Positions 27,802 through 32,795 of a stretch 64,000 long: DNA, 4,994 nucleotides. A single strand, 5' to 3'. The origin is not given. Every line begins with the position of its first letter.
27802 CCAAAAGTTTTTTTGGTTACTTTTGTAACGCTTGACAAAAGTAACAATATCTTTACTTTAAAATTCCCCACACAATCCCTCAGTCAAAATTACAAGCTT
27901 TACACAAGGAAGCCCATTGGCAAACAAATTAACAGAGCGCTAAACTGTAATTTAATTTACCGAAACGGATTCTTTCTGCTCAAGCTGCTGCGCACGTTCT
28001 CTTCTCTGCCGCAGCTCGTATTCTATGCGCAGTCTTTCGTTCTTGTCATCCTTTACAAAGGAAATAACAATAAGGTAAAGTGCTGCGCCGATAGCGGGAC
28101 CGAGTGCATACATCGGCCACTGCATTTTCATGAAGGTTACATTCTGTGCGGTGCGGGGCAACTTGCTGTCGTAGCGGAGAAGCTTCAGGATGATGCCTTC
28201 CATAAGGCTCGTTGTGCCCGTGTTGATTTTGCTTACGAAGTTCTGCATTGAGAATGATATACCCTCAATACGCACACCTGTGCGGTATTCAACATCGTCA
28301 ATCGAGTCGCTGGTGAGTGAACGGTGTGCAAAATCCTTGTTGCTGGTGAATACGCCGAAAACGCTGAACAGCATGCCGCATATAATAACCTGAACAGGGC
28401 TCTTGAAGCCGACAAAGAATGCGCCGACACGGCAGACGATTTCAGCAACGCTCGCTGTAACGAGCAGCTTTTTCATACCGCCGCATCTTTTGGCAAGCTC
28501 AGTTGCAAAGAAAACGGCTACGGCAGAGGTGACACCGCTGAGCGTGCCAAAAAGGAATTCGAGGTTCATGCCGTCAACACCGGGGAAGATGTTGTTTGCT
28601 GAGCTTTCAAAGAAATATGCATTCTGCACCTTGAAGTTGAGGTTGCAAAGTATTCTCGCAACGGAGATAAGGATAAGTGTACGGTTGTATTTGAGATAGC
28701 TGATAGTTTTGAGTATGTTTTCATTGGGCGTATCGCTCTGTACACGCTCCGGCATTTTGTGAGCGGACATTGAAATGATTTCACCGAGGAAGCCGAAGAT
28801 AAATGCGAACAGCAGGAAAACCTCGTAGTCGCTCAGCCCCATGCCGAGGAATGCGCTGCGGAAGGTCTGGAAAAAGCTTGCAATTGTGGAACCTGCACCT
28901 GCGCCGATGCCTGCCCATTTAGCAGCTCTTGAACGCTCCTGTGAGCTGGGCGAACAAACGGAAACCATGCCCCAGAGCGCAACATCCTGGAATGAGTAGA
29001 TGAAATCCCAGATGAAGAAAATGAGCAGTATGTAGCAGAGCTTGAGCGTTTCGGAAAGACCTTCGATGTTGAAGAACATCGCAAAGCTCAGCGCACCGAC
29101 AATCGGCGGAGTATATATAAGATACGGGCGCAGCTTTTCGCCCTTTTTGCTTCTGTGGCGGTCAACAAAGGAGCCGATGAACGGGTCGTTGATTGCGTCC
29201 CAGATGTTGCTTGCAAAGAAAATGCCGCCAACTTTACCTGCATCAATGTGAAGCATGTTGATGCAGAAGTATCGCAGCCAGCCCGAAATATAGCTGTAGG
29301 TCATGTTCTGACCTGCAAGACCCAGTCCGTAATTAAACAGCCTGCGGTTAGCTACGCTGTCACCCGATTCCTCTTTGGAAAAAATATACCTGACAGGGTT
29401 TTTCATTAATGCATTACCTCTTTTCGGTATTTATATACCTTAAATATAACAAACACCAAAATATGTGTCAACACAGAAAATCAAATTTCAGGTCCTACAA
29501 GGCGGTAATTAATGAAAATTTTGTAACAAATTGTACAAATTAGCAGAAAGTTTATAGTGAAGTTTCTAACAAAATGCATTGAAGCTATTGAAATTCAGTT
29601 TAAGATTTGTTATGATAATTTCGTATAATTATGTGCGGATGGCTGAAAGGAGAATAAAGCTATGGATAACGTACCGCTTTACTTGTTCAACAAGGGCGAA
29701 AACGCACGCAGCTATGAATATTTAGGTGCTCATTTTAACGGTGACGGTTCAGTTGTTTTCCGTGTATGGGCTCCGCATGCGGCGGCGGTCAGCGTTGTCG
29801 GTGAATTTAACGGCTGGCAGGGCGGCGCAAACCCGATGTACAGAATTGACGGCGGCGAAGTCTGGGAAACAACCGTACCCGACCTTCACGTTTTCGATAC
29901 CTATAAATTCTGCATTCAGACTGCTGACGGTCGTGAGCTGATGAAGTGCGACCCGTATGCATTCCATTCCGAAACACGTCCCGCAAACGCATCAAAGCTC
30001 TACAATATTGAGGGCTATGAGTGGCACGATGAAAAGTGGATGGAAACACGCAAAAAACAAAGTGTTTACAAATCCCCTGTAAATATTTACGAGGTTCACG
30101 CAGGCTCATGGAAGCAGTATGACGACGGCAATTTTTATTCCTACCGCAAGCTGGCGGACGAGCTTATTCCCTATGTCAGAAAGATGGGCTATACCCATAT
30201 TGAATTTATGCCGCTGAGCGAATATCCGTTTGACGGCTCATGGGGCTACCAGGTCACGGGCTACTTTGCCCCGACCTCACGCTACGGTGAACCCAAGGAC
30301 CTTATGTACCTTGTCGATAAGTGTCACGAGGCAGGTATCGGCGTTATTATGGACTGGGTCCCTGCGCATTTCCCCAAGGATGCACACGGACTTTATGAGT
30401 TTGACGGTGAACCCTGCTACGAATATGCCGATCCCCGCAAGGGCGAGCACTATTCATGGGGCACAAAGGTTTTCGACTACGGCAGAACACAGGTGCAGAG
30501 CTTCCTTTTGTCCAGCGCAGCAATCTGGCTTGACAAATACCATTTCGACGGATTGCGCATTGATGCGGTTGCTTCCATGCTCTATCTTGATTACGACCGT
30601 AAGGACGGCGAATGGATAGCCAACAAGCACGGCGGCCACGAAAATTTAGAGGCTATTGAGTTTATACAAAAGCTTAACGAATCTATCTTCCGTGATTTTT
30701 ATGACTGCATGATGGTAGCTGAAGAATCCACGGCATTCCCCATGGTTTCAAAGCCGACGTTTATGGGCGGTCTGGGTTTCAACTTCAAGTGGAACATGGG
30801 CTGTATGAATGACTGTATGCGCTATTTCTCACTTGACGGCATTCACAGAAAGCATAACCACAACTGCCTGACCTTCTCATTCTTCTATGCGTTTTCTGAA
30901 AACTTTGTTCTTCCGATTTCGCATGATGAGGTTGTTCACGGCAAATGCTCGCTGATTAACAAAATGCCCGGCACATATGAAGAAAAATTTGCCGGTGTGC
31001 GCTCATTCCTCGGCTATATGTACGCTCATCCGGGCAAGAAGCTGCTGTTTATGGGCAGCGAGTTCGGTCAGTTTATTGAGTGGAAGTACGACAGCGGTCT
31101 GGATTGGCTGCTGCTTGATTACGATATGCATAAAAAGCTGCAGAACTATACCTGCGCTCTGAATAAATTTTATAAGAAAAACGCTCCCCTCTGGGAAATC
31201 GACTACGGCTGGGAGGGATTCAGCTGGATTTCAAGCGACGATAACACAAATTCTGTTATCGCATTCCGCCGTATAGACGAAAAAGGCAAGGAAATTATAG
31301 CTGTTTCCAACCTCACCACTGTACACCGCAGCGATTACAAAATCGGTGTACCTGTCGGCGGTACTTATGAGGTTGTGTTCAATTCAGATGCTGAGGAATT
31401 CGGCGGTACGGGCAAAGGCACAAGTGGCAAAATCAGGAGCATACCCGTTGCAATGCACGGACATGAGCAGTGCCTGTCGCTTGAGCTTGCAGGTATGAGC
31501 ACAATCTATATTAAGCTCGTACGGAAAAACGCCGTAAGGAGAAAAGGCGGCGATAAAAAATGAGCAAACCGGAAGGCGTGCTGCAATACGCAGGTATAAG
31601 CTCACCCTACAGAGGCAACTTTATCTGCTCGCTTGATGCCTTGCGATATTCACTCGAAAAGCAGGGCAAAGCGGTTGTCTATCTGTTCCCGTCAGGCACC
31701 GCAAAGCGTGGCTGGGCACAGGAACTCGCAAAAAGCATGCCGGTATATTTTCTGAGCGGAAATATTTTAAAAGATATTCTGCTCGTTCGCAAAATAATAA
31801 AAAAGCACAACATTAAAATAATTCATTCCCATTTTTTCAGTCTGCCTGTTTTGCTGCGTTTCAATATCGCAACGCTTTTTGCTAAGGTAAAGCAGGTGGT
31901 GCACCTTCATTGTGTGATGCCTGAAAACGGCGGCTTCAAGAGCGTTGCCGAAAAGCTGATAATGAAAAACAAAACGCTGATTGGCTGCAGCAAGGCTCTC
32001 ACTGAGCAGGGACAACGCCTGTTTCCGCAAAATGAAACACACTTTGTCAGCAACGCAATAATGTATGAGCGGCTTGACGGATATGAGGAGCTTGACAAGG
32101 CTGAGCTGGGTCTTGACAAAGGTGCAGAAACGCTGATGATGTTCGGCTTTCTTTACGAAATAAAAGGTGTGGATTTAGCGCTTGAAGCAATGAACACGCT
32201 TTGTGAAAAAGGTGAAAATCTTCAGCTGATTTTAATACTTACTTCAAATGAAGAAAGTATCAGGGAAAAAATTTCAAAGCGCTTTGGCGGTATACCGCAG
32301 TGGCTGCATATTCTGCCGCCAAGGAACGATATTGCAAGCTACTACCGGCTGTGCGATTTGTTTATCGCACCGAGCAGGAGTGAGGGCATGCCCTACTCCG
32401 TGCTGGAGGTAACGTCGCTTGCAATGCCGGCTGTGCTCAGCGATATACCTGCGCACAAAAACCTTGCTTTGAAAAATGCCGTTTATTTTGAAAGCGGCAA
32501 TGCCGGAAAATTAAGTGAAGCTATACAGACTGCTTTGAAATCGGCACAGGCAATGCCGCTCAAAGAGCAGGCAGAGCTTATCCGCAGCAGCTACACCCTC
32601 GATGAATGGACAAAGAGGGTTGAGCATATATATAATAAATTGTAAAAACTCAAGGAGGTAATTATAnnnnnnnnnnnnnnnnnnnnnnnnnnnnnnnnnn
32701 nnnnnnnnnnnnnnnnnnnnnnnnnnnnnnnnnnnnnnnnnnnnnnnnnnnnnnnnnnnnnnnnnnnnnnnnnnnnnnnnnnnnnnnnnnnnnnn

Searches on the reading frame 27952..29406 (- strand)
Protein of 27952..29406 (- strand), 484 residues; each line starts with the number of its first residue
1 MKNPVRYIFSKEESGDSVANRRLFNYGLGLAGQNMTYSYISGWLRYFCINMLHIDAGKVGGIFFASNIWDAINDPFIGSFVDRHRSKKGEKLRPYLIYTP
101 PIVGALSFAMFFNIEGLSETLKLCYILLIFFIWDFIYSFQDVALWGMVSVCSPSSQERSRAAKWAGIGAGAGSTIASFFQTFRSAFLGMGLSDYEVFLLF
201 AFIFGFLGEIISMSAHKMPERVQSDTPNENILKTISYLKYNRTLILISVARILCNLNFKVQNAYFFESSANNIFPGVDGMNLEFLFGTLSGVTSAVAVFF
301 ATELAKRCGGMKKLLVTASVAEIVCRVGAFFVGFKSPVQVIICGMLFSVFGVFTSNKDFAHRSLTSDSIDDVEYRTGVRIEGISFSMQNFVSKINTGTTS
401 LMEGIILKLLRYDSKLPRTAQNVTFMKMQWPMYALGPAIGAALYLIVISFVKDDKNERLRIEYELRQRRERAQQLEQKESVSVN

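Call 31: search_protein_families(library=pfam, proteins=[window:27952-29406:-])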
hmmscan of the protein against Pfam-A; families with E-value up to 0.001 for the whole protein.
window:27952-29406:- (484 aa): 1 family
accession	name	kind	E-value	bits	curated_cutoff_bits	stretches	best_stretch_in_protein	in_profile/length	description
PF13347.12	MFS_2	-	2.4e-46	158.6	27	1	26-452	2-424/427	MFS/sugar transport protein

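Call 85: find_homologous_proteins(query=window:27952-29406:-, max_evalue=1e-100)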
Query window:27952-29406:- (484 aa): 495 proteins with E <= 1e-100 among 8000 candidates; the best 120 are listed.
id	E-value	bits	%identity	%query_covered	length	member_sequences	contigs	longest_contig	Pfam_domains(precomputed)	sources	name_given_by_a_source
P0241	1.0e-296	1002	91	100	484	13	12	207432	PF13347.13,PF07690.22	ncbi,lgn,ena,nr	ncbi:MAG: MFS transporter [Clostridia bacterium]|nr:MFS transporter [Clostridia bacterium]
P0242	1.1e-286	969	87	100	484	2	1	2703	PF13347.13,PF07690.22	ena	-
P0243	4.7e-270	914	83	98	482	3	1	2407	PF13347.13,PF07690.22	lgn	-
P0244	4.4e-268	908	82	99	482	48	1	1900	PF13347.13,PF07690.22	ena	-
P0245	2.3e-240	817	75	100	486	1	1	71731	PF13347.13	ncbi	-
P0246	3.0e-205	701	65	97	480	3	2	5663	PF13347.13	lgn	-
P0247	1.0e-202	692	63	100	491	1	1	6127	PF13347.13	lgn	-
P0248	2.7e-165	569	56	95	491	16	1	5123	PF13347.13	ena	-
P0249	2.3e-164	566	54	100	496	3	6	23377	PF13347.13,PF07690.22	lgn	-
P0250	1.6e-161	557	54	96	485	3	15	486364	PF13347.13,PF07690.22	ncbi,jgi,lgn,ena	-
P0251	1.1e-160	554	54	96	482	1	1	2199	PF13347.13,PF07690.22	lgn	-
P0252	1.2e-159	550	53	97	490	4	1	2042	PF13347.13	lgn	-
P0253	6.0e-159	548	52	100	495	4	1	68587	PF13347.13,PF07690.22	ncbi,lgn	-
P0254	1.4e-158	547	53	97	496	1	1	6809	PF13347.13,PF07690.22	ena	-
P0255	3.8e-158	546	53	96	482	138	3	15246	PF13347.13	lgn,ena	-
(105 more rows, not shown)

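Call 86: find_encoding_contigs(protein=P0241, flank=10000, max_places=6)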
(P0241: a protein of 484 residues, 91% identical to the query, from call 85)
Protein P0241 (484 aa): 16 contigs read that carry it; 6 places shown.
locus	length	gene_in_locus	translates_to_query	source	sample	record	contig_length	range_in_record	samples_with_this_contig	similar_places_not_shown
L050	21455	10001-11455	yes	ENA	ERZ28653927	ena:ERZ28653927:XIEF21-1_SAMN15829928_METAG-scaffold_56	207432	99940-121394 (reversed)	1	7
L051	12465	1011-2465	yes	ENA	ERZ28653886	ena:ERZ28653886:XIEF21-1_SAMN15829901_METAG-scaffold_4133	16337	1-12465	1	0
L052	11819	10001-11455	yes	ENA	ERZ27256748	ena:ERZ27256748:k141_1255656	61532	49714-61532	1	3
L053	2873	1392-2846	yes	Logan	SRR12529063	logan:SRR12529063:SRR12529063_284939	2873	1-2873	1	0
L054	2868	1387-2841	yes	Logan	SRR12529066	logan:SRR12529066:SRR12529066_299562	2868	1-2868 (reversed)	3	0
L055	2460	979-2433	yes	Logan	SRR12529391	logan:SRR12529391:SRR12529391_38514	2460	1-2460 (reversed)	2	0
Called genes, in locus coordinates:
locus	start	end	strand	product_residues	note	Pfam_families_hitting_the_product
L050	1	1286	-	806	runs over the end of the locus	PF07690:MFS_1, PF13347:MFS_2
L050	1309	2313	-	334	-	PF01073:3Beta_HSD, PF01370:Epimerase, PF02719:Polysacc_synt_2, PF04321:RmlD_sub_bind, PF05368:NmrA, PF13460:NAD_binding_10, PF16363:GDP_Man_Dehyd, PF07993:NAD_binding_4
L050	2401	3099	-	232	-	PF00300:His_Phos_1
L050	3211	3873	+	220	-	PF12844:HTH_19, PF13560:HTH_31, PF01381:HTH_3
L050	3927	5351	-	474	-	PF08323:Glyco_transf_5, PF00534:Glycos_transf_1, PF13692:Glyco_trans_1_4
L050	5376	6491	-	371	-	PF00483:NTP_transferase, PF25247:LbH_GLGC (faint), PF00132:Hexapep (faint), PF24894:Hexapep_GlmU, PF25084:LbH_EIF2B (weak), PF25087:GMPPB_C (weak)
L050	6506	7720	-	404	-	PF00483:NTP_transferase, PF24894:Hexapep_GlmU, PF25084:LbH_EIF2B, PF25087:GMPPB_C, PF00132:Hexapep (faint)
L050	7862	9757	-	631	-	PF02922:CBM_48, PF22019:GlgB_N, PF00128:Alpha-amylase, PF02806:Alpha-amylase_C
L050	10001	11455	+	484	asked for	PF07690:MFS_1 (faint), PF13347:MFS_2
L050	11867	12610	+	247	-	PF01757:Acyl_transf_3 (weak), PF07786:HGSNAT_cat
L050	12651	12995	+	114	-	PF05164:ZapA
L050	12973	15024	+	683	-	PF01136:Peptidase_U32, PF12392:DUF3656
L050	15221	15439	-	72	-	PF12844:HTH_19, PF13560:HTH_31, PF01381:HTH_3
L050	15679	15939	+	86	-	PF20648:DUF6809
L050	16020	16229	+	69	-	PF05979:DUF896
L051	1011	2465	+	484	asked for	PF07690:MFS_1 (faint), PF13347:MFS_2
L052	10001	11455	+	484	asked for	PF07690:MFS_1 (faint), PF13347:MFS_2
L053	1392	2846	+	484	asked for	PF07690:MFS_1 (faint), PF13347:MFS_2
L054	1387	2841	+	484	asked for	PF07690:MFS_1 (faint), PF13347:MFS_2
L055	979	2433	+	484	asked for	PF07690:MFS_1 (faint), PF13347:MFS_2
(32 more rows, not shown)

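Call 93: find_encoding_contigs(protein=P0242, flank=3000, max_places=4)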
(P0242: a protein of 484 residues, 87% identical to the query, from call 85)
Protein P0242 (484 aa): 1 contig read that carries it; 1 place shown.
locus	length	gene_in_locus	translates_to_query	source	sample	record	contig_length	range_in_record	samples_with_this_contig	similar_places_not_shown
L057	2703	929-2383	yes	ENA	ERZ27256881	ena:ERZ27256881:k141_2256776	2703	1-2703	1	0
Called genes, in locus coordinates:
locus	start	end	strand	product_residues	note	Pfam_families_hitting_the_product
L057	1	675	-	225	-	?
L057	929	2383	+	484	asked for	PF07690:MFS_1 (faint), PF13347:MFS_2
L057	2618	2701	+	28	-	?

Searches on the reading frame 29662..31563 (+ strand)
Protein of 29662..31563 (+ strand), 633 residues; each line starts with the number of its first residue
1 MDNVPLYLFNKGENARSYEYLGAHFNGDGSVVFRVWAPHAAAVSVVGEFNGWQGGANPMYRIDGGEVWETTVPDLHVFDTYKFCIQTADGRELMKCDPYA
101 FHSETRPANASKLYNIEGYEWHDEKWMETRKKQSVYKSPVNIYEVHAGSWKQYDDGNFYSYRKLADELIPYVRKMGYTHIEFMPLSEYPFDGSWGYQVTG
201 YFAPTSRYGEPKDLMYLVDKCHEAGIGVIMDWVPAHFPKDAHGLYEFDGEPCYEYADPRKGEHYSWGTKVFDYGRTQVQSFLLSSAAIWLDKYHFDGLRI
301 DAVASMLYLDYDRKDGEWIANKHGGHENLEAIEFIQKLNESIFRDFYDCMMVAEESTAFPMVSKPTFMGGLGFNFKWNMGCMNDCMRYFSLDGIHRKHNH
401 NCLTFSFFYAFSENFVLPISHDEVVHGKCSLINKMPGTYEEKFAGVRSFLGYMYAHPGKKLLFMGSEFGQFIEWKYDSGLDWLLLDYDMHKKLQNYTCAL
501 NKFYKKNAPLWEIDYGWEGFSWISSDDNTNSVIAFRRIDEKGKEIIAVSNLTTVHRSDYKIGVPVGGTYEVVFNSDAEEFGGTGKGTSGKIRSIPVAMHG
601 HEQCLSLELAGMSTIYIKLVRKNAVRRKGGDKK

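Call 67: search_protein_families(library=pfam, proteins=[window:29662-31563:+], max_evalue=0.00001)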
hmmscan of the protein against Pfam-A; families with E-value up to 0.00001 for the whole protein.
window:29662-31563:+ (633 aa): 4 families
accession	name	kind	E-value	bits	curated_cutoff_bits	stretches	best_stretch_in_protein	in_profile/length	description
PF02922.24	CBM_48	-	7.9e-22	77.8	22.4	1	21-100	2-83/83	Carbohydrate-binding module 48 (Isoamylase N-terminal domain)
PF02806.24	Alpha-amylase_C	-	1.2e-21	77.2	21.2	1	522-619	1-94/95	Alpha amylase, C-terminal all-beta domain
PF00128.31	Alpha-amylase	-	1.5e-16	61.1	22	1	169-240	25-95/446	Alpha amylase, catalytic domain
PF22019.2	GlgB_N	-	3.6e-08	33.8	27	1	12-99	11-94/94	alpha-1,4-glucan branching enzyme GlgB, N-terminal domain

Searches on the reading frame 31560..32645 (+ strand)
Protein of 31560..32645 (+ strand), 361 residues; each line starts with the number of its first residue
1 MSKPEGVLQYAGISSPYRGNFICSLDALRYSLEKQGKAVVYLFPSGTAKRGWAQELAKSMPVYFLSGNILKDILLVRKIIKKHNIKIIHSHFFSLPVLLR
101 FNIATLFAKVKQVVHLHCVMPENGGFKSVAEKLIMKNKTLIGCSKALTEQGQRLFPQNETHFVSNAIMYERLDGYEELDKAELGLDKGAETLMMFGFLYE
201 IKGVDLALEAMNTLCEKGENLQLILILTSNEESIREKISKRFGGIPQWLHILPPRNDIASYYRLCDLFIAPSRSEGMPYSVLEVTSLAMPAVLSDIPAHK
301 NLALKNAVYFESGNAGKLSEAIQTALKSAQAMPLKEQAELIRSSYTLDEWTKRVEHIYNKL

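Call 67: search_protein_families(library=pfam, proteins=[window:31560-32645:+], max_evalue=0.00001)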
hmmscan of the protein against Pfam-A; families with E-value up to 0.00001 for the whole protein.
window:31560-32645:+ (361 aa): 4 families
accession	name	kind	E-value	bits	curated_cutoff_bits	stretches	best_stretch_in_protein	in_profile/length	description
PF00534.26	Glycos_transf_1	-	1.5e-18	67.4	26.4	1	178-329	4-159/172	Glycosyl transferases group 1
PF13692.12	Glyco_trans_1_4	-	2.5e-18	67.1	27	1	191-327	3-141/142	Glycosyl transferases group 1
PF13439.12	Glyco_transf_4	-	4.9e-07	30.4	28.5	0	56-167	44-166/170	Glycosyltransferase Family 4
PF20706.3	GT4-conflict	-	2e-06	27.5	26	1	138-295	148-312/385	Family 4 Glycosyltransferase in conflict systems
